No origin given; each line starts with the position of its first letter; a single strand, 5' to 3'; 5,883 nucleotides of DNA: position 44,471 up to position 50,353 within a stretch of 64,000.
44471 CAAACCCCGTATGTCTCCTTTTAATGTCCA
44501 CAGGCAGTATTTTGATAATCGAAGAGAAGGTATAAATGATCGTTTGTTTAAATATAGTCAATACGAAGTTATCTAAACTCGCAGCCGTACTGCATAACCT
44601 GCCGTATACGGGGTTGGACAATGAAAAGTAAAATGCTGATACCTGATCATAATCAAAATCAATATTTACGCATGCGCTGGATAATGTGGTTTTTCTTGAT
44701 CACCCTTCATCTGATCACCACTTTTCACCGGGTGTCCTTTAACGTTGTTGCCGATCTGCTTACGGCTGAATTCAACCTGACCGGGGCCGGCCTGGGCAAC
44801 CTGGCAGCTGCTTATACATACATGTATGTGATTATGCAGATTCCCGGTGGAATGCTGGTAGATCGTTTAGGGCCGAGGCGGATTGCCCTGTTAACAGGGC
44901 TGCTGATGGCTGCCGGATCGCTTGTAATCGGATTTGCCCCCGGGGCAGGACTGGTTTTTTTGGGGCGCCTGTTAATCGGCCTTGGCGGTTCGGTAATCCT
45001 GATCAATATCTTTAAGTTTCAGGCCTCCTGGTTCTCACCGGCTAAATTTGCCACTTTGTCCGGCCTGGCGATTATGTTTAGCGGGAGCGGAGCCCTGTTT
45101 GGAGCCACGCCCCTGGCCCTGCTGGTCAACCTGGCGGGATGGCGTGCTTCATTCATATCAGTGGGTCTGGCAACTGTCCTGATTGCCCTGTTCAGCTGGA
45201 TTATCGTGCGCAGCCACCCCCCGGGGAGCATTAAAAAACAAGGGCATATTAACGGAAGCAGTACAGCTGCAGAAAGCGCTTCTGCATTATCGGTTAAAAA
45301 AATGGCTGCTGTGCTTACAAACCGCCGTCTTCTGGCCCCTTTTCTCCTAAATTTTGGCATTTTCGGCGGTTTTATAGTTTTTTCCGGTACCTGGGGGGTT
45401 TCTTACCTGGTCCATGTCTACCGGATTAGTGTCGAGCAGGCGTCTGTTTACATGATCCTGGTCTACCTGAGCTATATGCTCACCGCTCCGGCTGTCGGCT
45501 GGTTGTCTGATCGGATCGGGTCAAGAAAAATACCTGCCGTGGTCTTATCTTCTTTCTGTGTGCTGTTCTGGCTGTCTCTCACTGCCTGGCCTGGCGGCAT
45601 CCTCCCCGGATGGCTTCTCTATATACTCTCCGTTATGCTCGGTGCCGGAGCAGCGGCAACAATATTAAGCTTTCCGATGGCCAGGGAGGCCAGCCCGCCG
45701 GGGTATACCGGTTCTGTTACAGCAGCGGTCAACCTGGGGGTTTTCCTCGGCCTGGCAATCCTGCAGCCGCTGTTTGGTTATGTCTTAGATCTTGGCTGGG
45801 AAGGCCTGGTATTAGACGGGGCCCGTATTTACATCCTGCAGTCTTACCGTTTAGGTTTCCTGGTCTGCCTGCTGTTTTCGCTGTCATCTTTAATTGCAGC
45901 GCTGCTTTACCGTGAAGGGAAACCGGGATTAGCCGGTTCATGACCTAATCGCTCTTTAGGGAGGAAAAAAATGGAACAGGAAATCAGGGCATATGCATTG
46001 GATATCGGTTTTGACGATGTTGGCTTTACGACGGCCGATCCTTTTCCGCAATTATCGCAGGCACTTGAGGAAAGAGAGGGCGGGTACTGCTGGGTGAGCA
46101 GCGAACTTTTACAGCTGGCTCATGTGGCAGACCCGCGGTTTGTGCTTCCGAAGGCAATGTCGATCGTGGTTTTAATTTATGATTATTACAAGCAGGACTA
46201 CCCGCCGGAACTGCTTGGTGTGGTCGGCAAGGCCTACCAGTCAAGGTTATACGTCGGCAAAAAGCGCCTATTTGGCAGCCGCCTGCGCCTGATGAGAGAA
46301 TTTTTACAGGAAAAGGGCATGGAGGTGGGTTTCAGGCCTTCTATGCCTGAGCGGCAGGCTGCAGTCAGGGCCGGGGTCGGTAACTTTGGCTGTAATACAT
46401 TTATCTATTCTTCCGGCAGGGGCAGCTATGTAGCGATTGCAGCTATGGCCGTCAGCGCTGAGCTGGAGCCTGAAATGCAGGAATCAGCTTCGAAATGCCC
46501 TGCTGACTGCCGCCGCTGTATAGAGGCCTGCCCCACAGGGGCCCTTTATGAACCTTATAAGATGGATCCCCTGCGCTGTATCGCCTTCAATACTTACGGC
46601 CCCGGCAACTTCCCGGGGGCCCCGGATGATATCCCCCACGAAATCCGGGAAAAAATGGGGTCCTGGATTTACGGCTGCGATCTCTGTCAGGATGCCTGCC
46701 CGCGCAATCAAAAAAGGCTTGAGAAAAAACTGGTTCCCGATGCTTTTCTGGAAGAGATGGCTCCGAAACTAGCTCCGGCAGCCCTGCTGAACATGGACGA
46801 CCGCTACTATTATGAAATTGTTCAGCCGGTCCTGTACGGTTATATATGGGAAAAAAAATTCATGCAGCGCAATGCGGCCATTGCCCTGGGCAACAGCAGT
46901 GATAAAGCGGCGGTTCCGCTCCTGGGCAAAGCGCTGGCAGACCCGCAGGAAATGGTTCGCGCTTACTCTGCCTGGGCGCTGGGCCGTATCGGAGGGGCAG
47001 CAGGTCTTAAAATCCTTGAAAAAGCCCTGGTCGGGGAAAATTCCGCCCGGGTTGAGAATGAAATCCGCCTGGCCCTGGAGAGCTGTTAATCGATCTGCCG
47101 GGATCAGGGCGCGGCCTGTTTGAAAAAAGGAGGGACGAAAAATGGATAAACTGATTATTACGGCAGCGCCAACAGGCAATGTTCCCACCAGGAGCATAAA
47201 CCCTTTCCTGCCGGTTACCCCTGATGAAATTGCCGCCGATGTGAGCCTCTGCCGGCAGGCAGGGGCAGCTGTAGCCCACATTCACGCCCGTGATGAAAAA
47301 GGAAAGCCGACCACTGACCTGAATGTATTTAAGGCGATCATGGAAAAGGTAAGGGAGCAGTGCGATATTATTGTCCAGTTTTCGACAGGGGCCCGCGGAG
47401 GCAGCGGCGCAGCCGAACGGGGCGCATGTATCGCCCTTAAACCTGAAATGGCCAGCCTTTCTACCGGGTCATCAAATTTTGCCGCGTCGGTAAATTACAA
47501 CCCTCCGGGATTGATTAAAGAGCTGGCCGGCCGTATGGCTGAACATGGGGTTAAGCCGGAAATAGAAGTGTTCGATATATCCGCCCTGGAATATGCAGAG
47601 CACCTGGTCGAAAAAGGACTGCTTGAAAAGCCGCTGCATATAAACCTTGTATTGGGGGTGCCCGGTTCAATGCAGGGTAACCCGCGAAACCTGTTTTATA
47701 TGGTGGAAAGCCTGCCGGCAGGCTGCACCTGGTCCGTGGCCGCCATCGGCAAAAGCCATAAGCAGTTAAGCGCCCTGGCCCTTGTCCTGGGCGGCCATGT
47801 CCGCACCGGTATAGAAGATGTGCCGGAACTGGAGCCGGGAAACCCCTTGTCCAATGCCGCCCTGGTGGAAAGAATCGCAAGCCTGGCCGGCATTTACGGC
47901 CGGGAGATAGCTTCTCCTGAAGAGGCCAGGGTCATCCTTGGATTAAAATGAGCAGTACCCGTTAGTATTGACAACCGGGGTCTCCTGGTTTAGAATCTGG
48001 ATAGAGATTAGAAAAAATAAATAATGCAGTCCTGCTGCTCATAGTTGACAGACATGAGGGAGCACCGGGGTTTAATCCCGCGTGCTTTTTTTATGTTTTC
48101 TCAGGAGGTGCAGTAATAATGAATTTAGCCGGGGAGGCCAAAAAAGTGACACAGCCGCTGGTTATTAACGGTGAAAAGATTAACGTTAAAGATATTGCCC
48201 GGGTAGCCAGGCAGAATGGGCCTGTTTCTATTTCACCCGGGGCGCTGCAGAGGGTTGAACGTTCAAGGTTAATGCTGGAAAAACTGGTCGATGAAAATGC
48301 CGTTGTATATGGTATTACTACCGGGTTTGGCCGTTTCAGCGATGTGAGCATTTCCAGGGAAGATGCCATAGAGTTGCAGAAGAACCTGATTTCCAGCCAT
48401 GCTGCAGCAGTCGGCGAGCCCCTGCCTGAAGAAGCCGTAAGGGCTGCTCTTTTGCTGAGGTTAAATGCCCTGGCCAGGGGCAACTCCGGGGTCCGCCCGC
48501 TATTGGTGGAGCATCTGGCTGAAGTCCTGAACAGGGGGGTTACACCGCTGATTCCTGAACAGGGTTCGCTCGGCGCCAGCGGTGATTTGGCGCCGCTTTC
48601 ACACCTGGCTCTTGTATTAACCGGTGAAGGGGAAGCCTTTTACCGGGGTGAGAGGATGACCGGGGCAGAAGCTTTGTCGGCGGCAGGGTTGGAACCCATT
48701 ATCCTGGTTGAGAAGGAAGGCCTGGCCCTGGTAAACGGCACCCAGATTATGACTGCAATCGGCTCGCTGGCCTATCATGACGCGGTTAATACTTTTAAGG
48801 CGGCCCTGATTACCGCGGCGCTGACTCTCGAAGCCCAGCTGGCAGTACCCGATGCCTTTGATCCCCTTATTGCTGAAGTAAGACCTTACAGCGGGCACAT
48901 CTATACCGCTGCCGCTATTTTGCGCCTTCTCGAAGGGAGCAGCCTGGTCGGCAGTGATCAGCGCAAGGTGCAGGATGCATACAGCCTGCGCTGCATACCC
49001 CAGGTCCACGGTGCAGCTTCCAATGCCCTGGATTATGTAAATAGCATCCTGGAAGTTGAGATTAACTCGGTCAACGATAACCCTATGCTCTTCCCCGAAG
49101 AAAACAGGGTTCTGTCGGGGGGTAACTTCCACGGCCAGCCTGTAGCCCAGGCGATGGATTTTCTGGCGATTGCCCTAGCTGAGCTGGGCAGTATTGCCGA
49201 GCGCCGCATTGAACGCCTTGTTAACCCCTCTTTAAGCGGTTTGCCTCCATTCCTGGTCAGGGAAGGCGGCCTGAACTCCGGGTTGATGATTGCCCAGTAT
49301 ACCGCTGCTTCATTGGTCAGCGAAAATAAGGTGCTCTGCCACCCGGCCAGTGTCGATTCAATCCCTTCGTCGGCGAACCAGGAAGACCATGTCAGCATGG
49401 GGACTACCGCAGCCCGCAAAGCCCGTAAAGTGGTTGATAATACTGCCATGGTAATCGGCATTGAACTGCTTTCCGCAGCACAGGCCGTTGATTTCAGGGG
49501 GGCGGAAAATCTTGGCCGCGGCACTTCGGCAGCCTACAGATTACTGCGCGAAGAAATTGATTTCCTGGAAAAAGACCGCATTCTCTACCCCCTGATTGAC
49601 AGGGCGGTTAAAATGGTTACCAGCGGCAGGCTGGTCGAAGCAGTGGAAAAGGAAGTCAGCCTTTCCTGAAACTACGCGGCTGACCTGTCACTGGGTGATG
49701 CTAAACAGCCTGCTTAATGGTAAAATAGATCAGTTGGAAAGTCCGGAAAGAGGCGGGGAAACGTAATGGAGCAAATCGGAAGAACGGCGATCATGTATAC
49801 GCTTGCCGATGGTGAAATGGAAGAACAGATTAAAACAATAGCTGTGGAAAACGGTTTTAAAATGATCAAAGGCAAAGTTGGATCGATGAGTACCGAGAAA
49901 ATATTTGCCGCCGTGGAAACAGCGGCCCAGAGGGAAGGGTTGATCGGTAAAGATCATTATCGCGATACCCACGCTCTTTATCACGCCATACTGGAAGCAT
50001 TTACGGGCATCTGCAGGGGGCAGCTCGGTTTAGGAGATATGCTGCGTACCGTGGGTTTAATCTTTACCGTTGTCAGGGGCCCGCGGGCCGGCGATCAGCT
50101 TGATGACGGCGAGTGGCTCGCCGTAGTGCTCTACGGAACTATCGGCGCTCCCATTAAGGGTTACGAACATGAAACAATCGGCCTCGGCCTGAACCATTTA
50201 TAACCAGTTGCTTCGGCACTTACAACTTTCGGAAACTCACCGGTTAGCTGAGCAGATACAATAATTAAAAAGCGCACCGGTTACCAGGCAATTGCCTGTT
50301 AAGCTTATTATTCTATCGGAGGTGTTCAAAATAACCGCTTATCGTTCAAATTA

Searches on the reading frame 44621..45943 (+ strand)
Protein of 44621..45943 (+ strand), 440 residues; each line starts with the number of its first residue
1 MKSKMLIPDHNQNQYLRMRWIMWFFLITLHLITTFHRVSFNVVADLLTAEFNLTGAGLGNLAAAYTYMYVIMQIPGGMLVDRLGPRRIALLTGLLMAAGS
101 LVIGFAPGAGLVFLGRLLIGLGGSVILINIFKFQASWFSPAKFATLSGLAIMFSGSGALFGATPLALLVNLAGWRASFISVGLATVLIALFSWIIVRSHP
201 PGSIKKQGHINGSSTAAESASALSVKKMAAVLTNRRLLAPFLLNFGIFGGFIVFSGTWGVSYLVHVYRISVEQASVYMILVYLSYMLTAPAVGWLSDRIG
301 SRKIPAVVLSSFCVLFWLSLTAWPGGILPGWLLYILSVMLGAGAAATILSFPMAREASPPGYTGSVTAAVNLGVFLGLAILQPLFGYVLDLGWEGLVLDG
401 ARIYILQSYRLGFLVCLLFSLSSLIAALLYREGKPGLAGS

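Call 7: search_protein_families(library=pfam, proteins=[window:44621-45943:+])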
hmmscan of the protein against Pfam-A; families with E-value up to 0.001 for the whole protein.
window:44621-45943:+ (440 aa): 2 families
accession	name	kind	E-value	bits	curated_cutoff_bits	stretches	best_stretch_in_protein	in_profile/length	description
PF07690.21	MFS_1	-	9.4e-38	130.4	33.4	2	29-258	4-228/347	Major Facilitator Superfamily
PF01306.25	LacY_symp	-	4.3e-05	22.9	24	1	70-202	274-406/413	LacY proton/sugar symporter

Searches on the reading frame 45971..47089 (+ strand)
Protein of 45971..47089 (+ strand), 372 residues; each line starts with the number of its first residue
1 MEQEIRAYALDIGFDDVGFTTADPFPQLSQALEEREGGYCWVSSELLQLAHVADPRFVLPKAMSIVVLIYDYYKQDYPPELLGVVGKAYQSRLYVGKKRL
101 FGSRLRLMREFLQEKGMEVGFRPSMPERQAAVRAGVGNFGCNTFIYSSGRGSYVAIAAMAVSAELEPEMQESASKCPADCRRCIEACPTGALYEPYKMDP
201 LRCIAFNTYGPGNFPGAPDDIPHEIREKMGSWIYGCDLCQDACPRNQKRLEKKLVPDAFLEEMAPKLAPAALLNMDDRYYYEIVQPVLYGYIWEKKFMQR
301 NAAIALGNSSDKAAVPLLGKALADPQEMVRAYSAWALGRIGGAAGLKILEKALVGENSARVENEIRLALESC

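Call 7: search_protein_families(library=pfam, proteins=[window:45971-47089:+])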
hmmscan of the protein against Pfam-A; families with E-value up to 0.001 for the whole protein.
window:45971-47089:+ (372 aa): 8 families
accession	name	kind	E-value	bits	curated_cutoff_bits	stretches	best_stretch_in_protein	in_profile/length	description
PF13484.11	Fer4_16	-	2e-14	54.5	30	1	179-246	4-66/66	4Fe-4S double cluster binding domain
PF13646.12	HEAT_2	-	9.4e-12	45.5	27.7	1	299-369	17-87/88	HEAT repeats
PF03130.22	HEAT_PBS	-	6.4e-09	35.9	20.9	0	299-324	2-27/27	PBS lyase HEAT-like repeat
PF12838.12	Fer4_7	-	3.2e-06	27.9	27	0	167-191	29-52/52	4Fe-4S dicluster domain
PF13513.12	HEAT_EZ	-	4.7e-05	24.3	27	1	312-340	27-55/55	HEAT-like repeat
PF00037.32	Fer4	-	7.1e-05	22.9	21.1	0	180-193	11-24/24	4Fe-4S binding domain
PF13187.11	Fer4_9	-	7.6e-05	23.1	27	0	166-191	27-51/52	4Fe-4S dicluster domain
PF12837.12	Fer4_6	-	0.00082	19.7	25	1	173-192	6-24/24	4Fe-4S binding domain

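Call 13: search_protein_families(library=ncbifam, proteins=[window:45971-47089:+], max_evalue=1e-10)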
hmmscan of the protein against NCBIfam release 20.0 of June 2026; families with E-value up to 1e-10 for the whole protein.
window:45971-47089:+ (372 aa): 1 family
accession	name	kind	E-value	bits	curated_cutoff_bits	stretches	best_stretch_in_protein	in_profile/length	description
TIGR00276.1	TIGR00276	equivalog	3.2e-52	177.6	200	1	5-339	1-336/337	tRNA epoxyqueuosine(34) reductase QueG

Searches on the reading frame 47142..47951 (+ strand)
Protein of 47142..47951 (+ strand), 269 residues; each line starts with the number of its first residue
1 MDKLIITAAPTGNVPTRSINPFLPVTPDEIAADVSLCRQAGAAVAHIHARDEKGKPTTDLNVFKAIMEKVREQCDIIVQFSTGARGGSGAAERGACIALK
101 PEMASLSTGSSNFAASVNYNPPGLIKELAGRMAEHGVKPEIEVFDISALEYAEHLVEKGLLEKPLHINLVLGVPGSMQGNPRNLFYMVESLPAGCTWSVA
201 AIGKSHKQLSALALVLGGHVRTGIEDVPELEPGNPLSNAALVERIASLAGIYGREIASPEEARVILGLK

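Call 7: search_protein_families(library=pfam, proteins=[window:47142-47951:+])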
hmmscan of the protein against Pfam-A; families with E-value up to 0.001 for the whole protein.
window:47142-47951:+ (269 aa): 1 family
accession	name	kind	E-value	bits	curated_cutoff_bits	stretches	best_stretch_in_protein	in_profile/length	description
PF05853.18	BKACE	-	1.9e-93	313.2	24.8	1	3-268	1-274/274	beta-keto acid cleavage enzyme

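Call 46: search_protein_families(library=ncbifam, proteins=[window:47142-47951:+], max_evalue=1e-8)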
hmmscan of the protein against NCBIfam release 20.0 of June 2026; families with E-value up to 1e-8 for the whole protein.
window:47142-47951:+ (269 aa): 4 families
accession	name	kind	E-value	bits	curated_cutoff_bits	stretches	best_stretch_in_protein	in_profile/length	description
NF052387.1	Lys_ferment_KCE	equivalog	3.1e-91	305.5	382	1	3-268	1-267/267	3-keto-5-aminohexanoate cleavage enzyme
NF053568.1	3OXCoAcCUPNH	equivalog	1.2e-75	254.4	350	1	4-269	4-273/274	3-oxoadipate:acetyl-CoA acetyltransferase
NF052389.1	Lys_KAL_CLE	exception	8.7e-66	222.5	725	1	3-268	170-436/440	bifunctional 3-aminobutyryl-CoA ammonia lyase/3-keto-5-aminohexanoate cleavage enzyme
NF053538.1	DixhxACActTsKce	equivalog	1.1e-56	192.2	430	2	2-115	5-120/310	3,5-dioxohexanoate:acetyl-CoA acetone transferase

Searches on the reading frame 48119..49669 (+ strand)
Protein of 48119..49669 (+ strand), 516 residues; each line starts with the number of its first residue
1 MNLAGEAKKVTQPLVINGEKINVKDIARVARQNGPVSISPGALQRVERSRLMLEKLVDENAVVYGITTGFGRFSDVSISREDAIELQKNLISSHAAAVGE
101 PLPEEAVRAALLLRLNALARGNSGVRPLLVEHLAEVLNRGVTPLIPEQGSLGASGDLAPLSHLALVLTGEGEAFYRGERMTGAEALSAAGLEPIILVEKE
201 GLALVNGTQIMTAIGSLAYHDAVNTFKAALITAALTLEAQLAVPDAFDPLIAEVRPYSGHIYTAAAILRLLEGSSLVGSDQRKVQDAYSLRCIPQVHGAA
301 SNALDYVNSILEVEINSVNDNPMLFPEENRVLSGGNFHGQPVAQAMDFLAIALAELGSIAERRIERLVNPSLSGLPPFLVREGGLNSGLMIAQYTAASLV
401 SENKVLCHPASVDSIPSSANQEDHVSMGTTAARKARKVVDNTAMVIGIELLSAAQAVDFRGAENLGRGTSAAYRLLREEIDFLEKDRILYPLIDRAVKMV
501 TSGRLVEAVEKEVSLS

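Call 7: search_protein_families(library=pfam, proteins=[window:48119-49669:+])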
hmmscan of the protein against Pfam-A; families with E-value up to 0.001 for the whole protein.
window:48119-49669:+ (516 aa): 1 family
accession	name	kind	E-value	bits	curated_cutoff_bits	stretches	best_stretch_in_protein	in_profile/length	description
PF00221.24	Lyase_aromatic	-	6.3e-199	661.9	27.3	1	22-478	2-466/466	Aromatic amino acid lyase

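Call 13: search_protein_families(library=ncbifam, proteins=[window:48119-49669:+], max_evalue=1e-10)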
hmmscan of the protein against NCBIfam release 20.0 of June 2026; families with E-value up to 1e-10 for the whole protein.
window:48119-49669:+ (516 aa): 8 families
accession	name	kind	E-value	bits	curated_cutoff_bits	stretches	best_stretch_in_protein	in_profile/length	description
NF006871.0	PRK09367.1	subfamily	5.5e-212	704.9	524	1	14-511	4-503/505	histidine ammonia-lyase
TIGR01225.1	hutH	equivalog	2.3e-209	696.1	539.15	1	15-513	2-502/506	histidine ammonia-lyase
TIGR04475.1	Phe_D_beta_mut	equivalog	1.6e-139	465.8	800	2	15-281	3-270/510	phenylalanine aminomutase (D-beta-phenylalanine forming)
TIGR03832.1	Tyr_2_3_mutase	equivalog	3.8e-136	454.6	501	2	16-277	1-263/507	tyrosine 2,3-aminomutase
NF053541.1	FlxA_rubin_TAL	equivalog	3.9e-115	385.1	700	1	22-500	2-496/498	flexirubin biosynthesis tyrosine ammonia-lyase FlxA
NF041222.1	BagA_FevW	exception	4.1e-98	329.3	1000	2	16-277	3-265/529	bagremycin/ferroverdin biosynthesis tyrosine ammonia-lyase BagA/FevW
TIGR01226.1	phe_am_lyase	equivalog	1.4e-82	278.1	519.15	1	11-463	30-504/680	phenylalanine ammonia-lyase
TIGR04473.1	taxol_Phe_23mut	exception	1.1e-52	179.2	1250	1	6-464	23-501/687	phenylalanine aminomutase (L-beta-phenylalanine forming)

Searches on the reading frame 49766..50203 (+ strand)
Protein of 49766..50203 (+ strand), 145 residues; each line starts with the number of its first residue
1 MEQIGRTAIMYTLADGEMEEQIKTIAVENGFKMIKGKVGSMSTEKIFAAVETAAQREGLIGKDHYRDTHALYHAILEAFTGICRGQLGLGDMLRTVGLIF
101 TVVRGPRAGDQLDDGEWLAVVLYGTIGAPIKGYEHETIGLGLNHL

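Call 7: search_protein_families(library=pfam, proteins=[window:49766-50203:+])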
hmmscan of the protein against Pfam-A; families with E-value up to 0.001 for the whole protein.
window:49766-50203:+ (145 aa): 1 family
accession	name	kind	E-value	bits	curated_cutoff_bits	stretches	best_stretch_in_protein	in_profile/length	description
PF09021.16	HutP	-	8.6e-29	100.8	25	1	4-142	1-127/128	HutP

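Call 46: search_protein_families(library=ncbifam, proteins=[window:49766-50203:+], max_evalue=1e-8)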
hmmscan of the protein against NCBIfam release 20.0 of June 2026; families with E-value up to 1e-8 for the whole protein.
window:49766-50203:+ (145 aa): 1 family
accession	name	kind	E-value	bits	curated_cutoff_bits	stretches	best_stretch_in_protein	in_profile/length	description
NF002838.1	PRK03065.1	equivalog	1.5e-56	190.6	155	1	3-145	7-147/147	histidine utilization transcription antiterminator HutP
